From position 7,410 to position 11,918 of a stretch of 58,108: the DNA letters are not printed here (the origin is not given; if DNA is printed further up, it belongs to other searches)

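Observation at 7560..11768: Single 1402-aa polypeptide combining SF3 helicase, prim-pol and a complete family B DNA polymerase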

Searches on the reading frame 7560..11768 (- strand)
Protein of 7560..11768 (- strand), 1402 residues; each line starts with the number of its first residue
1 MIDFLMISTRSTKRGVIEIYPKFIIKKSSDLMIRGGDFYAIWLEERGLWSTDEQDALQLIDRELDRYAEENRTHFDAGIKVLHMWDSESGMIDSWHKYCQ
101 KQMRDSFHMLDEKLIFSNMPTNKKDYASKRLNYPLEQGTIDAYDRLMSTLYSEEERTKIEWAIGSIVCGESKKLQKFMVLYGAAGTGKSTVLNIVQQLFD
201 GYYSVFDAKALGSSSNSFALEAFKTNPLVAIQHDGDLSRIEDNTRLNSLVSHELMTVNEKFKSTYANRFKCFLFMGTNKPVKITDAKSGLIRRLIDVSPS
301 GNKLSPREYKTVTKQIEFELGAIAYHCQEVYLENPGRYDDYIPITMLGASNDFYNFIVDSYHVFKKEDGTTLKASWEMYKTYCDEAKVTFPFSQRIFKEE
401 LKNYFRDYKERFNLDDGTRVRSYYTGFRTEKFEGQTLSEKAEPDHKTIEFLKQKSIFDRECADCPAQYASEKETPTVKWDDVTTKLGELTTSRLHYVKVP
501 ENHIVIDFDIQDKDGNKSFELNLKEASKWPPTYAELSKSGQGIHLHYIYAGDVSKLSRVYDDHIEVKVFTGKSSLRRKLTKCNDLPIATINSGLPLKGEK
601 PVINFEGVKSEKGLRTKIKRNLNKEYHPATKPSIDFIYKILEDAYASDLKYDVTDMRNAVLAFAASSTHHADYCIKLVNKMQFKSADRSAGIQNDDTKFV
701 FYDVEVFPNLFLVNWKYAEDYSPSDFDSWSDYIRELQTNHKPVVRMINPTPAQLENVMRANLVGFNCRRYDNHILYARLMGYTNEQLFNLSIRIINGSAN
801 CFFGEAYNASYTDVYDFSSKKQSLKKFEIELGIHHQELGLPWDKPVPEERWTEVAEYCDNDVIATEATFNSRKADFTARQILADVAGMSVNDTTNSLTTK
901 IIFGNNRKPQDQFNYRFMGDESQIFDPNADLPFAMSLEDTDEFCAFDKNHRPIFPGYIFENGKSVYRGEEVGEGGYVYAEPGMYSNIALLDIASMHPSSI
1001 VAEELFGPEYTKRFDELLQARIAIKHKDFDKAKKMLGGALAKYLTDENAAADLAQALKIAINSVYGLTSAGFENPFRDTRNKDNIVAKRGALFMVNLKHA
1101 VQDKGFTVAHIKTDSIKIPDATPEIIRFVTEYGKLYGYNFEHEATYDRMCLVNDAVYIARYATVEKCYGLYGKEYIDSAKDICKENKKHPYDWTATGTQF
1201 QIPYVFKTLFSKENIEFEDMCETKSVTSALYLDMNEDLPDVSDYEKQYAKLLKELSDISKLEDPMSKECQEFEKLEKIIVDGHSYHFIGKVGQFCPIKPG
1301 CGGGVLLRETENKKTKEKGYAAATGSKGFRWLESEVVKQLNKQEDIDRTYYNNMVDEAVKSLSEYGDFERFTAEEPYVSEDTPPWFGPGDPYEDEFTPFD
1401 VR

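Call 3: search_protein_families(library=pfam, proteins=[window:7560-11768:-], max_evalue=1)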
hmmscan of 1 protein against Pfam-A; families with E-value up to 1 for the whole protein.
window:7560-11768:- (1402 aa): 12 families
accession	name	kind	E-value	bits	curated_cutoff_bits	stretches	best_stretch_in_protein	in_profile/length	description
PF19263.5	DUF5906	-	1.6e-12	48.5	27.6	1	180-293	1-114/114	Family of unknown function (DUF5906)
PF13401.12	AAA_22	-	0.0059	17.4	27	1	174-200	4-30/130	AAA domain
PF13191.12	AAA_16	-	0.028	15.4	32.6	1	176-199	25-48/167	AAA ATPase domain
PF13604.12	AAA_30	-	0.029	14.6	27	1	175-200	18-43/191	AAA domain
PF25199.1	nSTAND_NTPase5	-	0.04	14.2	34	1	161-192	27-58/145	Novel STAND NTPase 5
PF13304.12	AAA_21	-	0.078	13.5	27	1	177-220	1-44/304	AAA domain, putative AbiEii toxin, Type IV TA system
PF13238.12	AAA_18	-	0.11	13.4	29.4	0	180-212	3-25/128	AAA domain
PF10938.13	YfdX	-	0.15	12.5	26.6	1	1015-1062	3-44/149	YfdX protein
PF00931.28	NB-ARC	-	0.16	11.6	23.5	1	171-210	15-53/248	NB-ARC domain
PF13245.12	AAA_19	-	0.17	12.5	25.1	1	175-203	11-39/134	AAA domain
PF00005.33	ABC_tran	-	0.26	12.3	25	0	176-199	12-35/137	ABC transporter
PF03193.22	RsgA_GTPase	-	0.74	10.1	30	0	175-196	106-127/174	RsgA GTPase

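Call 4: search_protein_families(library=phrogs, proteins=[window:7560-11768:-], max_evalue=0.01)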
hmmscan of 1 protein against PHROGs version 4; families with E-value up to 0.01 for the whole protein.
window:7560-11768:- (1402 aa): 12 families
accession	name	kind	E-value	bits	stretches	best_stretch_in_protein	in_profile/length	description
phrog_4210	-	DNA, RNA and nucleotide metabolism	0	2056.6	1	2-1380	1-1293/1304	DNA polymerase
phrog_1252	-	DNA, RNA and nucleotide metabolism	4.4e-44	152.1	1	684-1182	39-532/663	DNA polymerase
phrog_1829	-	DNA, RNA and nucleotide metabolism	3e-20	72.9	1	149-435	478-761/772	DNA primase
phrog_1156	-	DNA, RNA and nucleotide metabolism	2.1e-18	67.3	1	140-431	522-827/855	DNA primase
phrog_864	-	DNA, RNA and nucleotide metabolism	2.9e-17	63.4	1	120-432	307-628/1064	DNA primase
phrog_7601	-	unknown function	3.1e-13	50.8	1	167-411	12-260/289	-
phrog_6088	-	DNA, RNA and nucleotide metabolism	1.5e-09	37.8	1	163-429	495-763/772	DNA primase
phrog_3022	-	DNA, RNA and nucleotide metabolism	4.6e-05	23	1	478-566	53-145/788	DNA primase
phrog_1139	-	DNA, RNA and nucleotide metabolism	8.9e-05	21.6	1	177-298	546-672/895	DNA primase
phrog_800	-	head and packaging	0.00022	20.9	1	145-208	2-65/511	terminase small subunit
phrog_325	-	DNA, RNA and nucleotide metabolism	0.0019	17.6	1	118-199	454-515/986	Dda-like helicase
phrog_168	-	DNA, RNA and nucleotide metabolism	0.0034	18.1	0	172-286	40-146/314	clamp loader of DNA polymerase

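Call 5: search_solved_structures(query=window:7560-11768:-, max_evalue=1, show_alignments=3)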
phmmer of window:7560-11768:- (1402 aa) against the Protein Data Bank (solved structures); distinct sequences matched with E-value up to 1: 2.
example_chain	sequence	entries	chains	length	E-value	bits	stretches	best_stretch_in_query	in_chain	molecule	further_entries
1q8i_A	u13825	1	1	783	0.092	13.4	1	970-1116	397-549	DNA polymerase II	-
3k57_A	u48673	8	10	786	0.098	13.3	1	970-1116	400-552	DNA polymerase II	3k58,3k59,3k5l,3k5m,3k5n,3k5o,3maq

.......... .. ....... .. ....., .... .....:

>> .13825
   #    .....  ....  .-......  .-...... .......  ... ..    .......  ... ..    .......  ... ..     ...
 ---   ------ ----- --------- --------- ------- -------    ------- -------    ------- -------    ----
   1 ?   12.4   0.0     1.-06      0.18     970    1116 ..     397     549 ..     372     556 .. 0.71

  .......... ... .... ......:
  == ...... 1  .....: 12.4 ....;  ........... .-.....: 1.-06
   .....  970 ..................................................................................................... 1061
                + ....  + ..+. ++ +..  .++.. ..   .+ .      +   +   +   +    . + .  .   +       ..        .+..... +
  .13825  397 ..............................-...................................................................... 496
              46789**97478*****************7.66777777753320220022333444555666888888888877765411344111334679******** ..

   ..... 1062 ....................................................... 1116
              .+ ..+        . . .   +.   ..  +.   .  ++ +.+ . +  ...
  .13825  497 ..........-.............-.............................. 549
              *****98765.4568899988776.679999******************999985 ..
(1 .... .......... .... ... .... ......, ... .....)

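Call 7: search_dna_similar(query=window:7560-11768:-, collection=phages, mode=protein, max_rows=40)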
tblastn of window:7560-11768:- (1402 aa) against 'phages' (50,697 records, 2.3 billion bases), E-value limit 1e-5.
Records with a match: 257; places in all: 257; records where one place covers at least 80% of the query: 252.
Best place of each record, by identity: <60% 257.
By first word of the organism name: Arthrobacter 95; Gordonia 55; Streptomyces 54; Lactococcus 13; Siphovirus 12; Curtobacterium 7; Bacteriophage 4; Rhodococcus 4; Microbacterium 4; Faecalibacterium 2; and 5 more.
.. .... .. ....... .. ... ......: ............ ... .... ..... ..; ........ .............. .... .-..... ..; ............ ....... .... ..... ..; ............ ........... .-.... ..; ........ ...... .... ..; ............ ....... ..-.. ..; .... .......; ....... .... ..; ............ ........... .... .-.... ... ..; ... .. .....
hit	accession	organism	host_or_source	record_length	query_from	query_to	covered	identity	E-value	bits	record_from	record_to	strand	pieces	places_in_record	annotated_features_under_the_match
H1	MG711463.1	Faecalibacterium phage FP_oengus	Faecalibacterium prausnitzii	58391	1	1402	100%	59.0%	0e+0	1607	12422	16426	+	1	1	helicase/polymerase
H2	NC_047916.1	Faecalibacterium phage FP_oengus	Faecalibacterium prausnitzii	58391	1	1402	100%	59.0%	0e+0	1607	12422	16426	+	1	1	DNA polymerase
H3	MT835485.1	Bacteriophage sp.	human fecal samples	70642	1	1380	98%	57.4%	0e+0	1550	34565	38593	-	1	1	record has no annotation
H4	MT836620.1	Bacteriophage sp.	human fecal samples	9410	1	1338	95%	56.1%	0e+0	1487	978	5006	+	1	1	record has no annotation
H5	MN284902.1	Arthrobacter phage Makai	Arthrobacter globiformis NRRL B-2979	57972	2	1374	98%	49.7%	0e+0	1263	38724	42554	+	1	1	57: DNA primase/polymerase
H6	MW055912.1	Arthrobacter phage Truckee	Arthrobacter globiformis B-2979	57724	2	1374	98%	49.7%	0e+0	1263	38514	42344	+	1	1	55: DNA primase/polymerase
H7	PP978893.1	Arthrobacter phage MiniBagel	Arthrobacter sp. ATCC 21022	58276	2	1374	98%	49.6%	0e+0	1255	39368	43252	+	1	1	56: DNA primase/polymerase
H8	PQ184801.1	Arthrobacter phage DoctorPepper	Arthrobacter globiformis B-2979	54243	2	1378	98%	49.5%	0e+0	1221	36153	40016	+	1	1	55: DNA primase/polymerase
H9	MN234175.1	Arthrobacter phage Stayer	Arthrobacter globiformis NRRL B-2979 SEA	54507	2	1378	98%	49.5%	0e+0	1221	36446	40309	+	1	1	56: DNA primase/polymerase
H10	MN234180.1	Arthrobacter phage Shiba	Arthrobacter globiformis NRRL B-2979 SEA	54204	2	1378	98%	49.5%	0e+0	1221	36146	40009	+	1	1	55: DNA primase/polymerase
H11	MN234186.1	Arthrobacter phage Egad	Arthrobacter globiformis NRRL B-2979 SEA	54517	2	1378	98%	49.5%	0e+0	1221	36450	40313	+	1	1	56: DNA primase/polymerase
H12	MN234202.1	Arthrobacter phage Salk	Arthrobacter globiformis NRRL B-2979 SEA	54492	2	1378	98%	49.5%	0e+0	1221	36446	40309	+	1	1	56: DNA primase/polymerase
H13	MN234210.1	Arthrobacter phage Michelle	Arthrobacter globiformis NRRL B-2979 SEA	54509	2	1378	98%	49.5%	0e+0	1221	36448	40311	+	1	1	56: DNA primase/polymerase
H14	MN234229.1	Arthrobacter phage StarLord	Arthrobacter globiformis NRRL B-2979 SEA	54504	2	1378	98%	49.5%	0e+0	1221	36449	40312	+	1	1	56: DNA primase/polymerase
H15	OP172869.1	Arthrobacter phage Linda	Arthrobacter globiformis B-2979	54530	2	1378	98%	49.5%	0e+0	1221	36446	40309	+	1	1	56: DNA primase/polymerase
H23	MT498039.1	Gordonia phage Gill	Gordonia terrae 3612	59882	1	1381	99%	49.3%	0e+0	1257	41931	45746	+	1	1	62: DNA primase/polymerase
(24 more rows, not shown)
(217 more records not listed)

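Call 9: find_homologous_proteins(query=window:7560-11768:-, max_evalue=0.00001)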
Query window:7560-11768:- (1402 aa): 8000 proteins with E <= 0.00001 among 8000 candidates; the best 120 are listed.
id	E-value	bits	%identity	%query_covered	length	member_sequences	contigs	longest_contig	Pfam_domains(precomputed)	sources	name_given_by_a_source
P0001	0.0e+0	3018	92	100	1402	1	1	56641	PF19263.6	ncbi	-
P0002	0.0e+0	2931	89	100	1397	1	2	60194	PF19263.6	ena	-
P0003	0.0e+0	2911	90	100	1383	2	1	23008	PF19263.6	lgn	-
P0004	0.0e+0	2907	88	100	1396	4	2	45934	PF19263.6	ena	-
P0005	0.0e+0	2900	89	100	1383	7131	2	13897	PF19263.6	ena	-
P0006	0.0e+0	2863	87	100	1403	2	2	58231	PF19263.6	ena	-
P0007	0.0e+0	2836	87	100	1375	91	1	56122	PF19263.6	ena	-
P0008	0.0e+0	2835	86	100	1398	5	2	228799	PF19263.6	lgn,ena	-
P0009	0.0e+0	2834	86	100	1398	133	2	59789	PF19263.6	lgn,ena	-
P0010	0.0e+0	2830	87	100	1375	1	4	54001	PF19263.6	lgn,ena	-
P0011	0.0e+0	2807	85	100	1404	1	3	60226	PF19263.6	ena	-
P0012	0.0e+0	2796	85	100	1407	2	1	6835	PF19263.6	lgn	-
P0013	0.0e+0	2793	86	100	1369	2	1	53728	PF19263.6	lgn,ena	-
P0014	0.0e+0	2787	86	100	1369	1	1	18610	PF19263.6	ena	-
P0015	0.0e+0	2783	86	100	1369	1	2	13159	PF19263.6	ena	-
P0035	0.0e+0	2722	83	99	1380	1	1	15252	PF19263.6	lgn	-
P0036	0.0e+0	2722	85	99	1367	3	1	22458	PF19263.6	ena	-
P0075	0.0e+0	2693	84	100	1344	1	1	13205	PF19263.6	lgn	-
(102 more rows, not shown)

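Call 22: get_annotated_region(hit=H1, flank=20000)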
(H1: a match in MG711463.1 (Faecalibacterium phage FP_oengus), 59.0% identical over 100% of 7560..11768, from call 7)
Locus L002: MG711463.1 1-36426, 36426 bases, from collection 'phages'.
description: Faecalibacterium phage FP_oengus, complete genome.
organism: Faecalibacterium phage FP_oengus (NCBI taxid 2070188)
taxonomy: Viruses; Duplodnaviria; Heunggongvirae; Uroviricota; Caudoviricetes; Oengusvirus; Oengusvirus oengus
host: Faecalibacterium prausnitzii; source: -; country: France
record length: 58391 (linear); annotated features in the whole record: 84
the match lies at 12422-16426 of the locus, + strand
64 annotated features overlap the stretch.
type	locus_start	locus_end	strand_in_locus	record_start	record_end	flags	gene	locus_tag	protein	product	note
CDS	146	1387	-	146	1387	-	-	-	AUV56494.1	integrase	rasttk_feature_creation_tool=prodigal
CDS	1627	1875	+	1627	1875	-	-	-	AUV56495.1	hypothetical protein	rasttk_feature_creation_tool=prodigal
CDS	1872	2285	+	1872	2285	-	-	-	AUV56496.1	hypothetical protein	rasttk_feature_creation_tool=prodigal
CDS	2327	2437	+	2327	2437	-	-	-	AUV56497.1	hypothetical protein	rasttk_feature_creation_tool=prodigal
CDS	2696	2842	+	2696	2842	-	-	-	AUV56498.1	hypothetical protein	rasttk_feature_creation_tool=prodigal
CDS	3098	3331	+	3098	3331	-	-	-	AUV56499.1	hypothetical protein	rasttk_feature_creation_tool=prodigal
CDS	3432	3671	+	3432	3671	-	-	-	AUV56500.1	hypothetical protein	rasttk_feature_creation_tool=prodigal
CDS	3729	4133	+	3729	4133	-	-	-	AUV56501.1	hypothetical protein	rasttk_feature_creation_tool=prodigal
CDS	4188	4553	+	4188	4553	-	-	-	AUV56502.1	hypothetical protein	rasttk_feature_creation_tool=prodigal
CDS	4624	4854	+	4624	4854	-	-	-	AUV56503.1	hypothetical protein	rasttk_feature_creation_tool=prodigal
CDS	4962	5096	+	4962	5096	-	-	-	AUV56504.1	hypothetical protein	rasttk_feature_creation_tool=prodigal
CDS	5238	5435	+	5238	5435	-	-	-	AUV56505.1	hypothetical protein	rasttk_feature_creation_tool=prodigal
CDS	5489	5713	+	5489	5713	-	-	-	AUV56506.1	hypothetical protein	rasttk_feature_creation_tool=prodigal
CDS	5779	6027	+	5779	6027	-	-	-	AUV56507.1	hypothetical protein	rasttk_feature_creation_tool=prodigal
CDS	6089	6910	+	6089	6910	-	-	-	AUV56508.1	hypothetical protein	rasttk_feature_creation_tool=prodigal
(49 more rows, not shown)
